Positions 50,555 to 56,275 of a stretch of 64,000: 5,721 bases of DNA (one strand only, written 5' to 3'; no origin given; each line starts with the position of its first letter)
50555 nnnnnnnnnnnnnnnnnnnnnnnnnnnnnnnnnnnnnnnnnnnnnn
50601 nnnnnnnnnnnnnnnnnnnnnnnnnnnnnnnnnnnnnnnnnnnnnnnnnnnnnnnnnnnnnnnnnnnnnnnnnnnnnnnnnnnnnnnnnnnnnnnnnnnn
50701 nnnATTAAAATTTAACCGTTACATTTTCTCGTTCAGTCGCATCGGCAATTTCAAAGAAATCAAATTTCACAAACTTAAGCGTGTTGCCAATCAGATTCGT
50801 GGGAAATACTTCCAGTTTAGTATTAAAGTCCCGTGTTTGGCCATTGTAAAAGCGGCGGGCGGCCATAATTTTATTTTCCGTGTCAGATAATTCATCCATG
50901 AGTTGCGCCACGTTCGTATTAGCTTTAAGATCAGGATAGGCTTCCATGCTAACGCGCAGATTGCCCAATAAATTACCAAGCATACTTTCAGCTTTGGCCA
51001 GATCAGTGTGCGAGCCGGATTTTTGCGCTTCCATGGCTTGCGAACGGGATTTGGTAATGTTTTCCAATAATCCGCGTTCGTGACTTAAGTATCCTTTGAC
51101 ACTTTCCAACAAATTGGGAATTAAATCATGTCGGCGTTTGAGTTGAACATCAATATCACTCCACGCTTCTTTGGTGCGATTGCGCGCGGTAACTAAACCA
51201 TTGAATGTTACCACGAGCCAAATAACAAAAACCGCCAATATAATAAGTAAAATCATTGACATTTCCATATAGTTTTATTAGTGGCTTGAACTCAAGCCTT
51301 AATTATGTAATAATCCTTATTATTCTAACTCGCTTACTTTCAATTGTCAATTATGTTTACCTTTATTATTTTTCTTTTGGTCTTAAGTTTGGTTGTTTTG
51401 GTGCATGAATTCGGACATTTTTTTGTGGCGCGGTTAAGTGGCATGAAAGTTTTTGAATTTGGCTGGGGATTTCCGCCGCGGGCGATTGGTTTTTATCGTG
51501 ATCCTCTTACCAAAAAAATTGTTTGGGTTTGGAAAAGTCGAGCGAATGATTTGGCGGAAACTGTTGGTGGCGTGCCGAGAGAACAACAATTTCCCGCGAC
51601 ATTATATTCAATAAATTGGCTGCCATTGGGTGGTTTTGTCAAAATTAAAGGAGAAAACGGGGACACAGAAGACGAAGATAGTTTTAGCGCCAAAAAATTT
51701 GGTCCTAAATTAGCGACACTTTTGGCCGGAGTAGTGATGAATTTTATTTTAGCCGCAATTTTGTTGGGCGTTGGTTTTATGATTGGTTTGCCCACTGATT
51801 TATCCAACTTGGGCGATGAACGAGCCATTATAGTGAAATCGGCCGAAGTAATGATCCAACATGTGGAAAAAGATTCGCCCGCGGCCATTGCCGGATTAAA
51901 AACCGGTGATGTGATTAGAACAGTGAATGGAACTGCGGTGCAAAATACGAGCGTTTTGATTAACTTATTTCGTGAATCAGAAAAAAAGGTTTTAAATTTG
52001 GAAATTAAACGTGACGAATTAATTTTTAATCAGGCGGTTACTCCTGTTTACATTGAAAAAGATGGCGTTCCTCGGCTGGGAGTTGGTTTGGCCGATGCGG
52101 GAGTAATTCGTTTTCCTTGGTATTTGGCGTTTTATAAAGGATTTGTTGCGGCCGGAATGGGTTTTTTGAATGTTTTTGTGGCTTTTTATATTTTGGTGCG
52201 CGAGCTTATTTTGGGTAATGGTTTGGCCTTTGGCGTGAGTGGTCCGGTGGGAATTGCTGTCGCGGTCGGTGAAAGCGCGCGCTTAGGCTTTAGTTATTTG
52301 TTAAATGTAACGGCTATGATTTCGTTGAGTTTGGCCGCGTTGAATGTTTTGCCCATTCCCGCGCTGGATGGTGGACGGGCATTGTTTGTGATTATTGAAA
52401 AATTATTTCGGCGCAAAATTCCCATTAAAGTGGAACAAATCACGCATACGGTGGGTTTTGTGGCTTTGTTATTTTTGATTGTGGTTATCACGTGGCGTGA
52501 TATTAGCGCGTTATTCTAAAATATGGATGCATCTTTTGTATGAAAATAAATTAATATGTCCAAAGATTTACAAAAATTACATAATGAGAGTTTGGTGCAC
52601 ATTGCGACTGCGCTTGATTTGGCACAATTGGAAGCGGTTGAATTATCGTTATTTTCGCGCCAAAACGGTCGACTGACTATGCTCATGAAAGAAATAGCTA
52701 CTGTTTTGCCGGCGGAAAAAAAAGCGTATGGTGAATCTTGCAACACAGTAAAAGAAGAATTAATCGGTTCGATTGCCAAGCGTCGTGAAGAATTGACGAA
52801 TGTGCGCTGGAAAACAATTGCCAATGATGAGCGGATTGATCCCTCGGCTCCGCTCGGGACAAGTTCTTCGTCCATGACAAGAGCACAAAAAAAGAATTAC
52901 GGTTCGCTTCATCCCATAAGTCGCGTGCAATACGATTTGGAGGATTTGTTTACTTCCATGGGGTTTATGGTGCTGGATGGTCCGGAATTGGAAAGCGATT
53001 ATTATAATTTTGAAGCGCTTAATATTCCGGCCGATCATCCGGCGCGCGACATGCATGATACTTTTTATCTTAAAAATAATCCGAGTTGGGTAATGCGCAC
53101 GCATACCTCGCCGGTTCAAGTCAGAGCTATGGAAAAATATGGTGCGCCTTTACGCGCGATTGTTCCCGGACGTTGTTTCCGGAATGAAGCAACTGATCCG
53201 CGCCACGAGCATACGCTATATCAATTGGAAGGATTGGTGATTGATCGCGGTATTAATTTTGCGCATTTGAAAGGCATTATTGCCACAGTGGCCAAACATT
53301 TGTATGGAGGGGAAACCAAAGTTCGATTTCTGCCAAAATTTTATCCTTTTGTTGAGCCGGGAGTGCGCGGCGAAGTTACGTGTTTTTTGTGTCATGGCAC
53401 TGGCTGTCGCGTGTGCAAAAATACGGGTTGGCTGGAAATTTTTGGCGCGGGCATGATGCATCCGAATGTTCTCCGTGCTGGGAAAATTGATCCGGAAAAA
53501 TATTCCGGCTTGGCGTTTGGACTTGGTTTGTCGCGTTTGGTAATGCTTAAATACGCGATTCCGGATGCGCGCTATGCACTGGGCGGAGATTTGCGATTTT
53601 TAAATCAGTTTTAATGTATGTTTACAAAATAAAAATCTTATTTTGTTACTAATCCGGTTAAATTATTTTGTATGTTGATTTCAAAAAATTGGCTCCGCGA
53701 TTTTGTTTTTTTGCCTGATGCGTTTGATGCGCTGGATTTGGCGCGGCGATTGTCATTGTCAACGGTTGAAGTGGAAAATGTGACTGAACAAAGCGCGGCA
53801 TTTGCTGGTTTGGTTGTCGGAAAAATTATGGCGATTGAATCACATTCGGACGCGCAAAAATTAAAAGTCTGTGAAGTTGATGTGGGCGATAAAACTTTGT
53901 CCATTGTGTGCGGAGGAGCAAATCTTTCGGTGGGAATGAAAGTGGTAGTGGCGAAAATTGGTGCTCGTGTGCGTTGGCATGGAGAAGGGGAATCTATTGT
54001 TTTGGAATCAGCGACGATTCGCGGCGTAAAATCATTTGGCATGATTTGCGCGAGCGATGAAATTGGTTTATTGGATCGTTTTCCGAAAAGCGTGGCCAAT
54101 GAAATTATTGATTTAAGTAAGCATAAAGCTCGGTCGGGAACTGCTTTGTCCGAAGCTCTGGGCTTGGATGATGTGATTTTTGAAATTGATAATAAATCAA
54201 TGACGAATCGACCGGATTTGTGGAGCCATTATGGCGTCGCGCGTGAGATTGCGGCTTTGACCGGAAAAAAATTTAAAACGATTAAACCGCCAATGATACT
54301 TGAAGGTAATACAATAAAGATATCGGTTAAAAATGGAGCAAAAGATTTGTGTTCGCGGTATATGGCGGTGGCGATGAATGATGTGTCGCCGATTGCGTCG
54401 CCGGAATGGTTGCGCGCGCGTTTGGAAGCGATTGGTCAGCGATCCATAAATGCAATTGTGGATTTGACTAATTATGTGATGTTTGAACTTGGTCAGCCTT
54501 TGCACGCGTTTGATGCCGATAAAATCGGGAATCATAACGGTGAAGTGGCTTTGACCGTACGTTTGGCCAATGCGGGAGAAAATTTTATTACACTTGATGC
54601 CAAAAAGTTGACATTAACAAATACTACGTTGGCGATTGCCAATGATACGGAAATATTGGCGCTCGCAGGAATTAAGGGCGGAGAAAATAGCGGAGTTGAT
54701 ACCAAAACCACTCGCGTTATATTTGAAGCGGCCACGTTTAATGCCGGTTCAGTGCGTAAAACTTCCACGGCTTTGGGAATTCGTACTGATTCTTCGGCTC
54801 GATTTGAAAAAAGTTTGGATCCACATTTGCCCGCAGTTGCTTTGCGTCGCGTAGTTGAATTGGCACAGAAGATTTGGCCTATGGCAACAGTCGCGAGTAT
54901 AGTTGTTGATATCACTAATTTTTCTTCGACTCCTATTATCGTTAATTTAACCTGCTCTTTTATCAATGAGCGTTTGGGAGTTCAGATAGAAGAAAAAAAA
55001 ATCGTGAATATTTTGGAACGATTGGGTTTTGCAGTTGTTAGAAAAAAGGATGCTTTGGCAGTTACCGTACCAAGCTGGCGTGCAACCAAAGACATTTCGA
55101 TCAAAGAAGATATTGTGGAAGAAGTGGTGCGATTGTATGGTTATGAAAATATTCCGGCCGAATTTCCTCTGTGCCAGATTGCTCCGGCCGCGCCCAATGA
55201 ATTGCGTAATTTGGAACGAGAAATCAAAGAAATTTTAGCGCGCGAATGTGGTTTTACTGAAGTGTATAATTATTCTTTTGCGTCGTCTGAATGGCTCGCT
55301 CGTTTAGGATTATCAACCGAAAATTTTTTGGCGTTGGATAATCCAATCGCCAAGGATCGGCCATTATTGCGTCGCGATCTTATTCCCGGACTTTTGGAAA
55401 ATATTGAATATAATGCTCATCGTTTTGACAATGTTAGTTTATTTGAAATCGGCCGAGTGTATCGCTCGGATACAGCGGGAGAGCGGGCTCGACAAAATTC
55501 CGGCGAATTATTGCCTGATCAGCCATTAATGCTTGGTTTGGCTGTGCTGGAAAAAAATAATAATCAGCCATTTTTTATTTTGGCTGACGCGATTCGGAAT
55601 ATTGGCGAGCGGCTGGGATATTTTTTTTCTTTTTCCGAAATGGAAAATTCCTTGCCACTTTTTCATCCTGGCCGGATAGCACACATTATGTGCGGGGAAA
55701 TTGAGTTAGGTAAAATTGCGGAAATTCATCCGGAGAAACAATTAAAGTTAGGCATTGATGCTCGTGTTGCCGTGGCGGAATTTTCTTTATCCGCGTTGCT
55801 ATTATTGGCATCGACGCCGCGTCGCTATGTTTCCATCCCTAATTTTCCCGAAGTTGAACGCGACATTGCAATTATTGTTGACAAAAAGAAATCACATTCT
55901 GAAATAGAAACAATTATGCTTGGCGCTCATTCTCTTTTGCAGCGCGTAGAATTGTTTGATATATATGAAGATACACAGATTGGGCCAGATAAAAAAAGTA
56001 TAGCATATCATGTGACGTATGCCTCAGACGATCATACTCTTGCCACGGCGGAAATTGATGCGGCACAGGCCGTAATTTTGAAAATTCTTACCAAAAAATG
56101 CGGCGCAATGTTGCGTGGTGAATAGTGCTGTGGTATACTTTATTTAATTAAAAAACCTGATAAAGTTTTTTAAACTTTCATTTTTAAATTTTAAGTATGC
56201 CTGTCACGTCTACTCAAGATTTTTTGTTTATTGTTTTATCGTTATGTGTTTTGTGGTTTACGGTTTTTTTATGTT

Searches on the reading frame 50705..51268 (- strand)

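Call 90: search_protein_families(library=pfam, proteins=[window:50705-51268:-], max_evalue=0.0001)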
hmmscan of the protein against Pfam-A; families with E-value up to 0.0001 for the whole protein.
window:50705-51268:- (187 aa): 1 family
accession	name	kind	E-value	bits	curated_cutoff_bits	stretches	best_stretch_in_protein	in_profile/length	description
PF04011.17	LemA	-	2.3e-53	180.4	26.2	1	35-187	1-149/149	LemA family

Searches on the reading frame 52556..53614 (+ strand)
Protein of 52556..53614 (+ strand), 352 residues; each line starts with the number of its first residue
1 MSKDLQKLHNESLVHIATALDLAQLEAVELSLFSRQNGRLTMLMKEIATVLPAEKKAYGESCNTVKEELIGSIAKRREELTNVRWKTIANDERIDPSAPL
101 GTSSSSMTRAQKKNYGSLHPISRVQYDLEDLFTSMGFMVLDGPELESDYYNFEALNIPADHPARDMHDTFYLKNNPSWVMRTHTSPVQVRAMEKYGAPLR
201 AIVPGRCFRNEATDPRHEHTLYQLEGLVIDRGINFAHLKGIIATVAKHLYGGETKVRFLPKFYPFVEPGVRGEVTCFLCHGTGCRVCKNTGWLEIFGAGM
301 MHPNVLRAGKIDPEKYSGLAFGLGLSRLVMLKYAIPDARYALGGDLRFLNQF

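Call 90: search_protein_families(library=pfam, proteins=[window:52556-53614:+], max_evalue=0.0001)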
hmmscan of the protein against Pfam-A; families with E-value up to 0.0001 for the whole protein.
window:52556-53614:+ (352 aa): 2 families
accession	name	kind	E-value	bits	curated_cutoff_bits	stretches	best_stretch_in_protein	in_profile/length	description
PF01409.25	tRNA-synt_2d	-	6e-86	288.4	19.8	1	110-352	8-246/246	tRNA synthetases class II core domain (F)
PF02912.23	Phe_tRNA-synt_N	-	3.8e-10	40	22.3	1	21-82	2-62/69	Aminoacyl tRNA synthetase class II, N-terminal domain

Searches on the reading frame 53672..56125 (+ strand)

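Call 90: search_protein_families(library=pfam, proteins=[window:53672-56125:+], max_evalue=0.0001)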
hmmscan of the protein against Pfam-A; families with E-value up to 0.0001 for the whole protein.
window:53672-56125:+ (817 aa): 5 families
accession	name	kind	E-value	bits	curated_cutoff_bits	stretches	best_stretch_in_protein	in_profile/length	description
PF03483.22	B3_4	-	4.2e-58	196.2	29.3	1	227-401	2-172/174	B3/4 domain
PF17759.6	tRNA_synthFbeta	-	1.5e-42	145.9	22.4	1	494-706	1-214/214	Phenylalanyl tRNA synthetase beta chain CLM domain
PF03147.19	FDX-ACB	-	5.8e-24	84.8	31.1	1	723-815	1-94/94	Ferredoxin-fold anticodon binding domain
PF03484.21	B5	-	2.7e-21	76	28.6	1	424-491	1-67/67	tRNA synthetase B5 domain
PF01588.26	tRNA_bind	-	3.8e-15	56.2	27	1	47-130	1-76/96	Putative tRNA binding domain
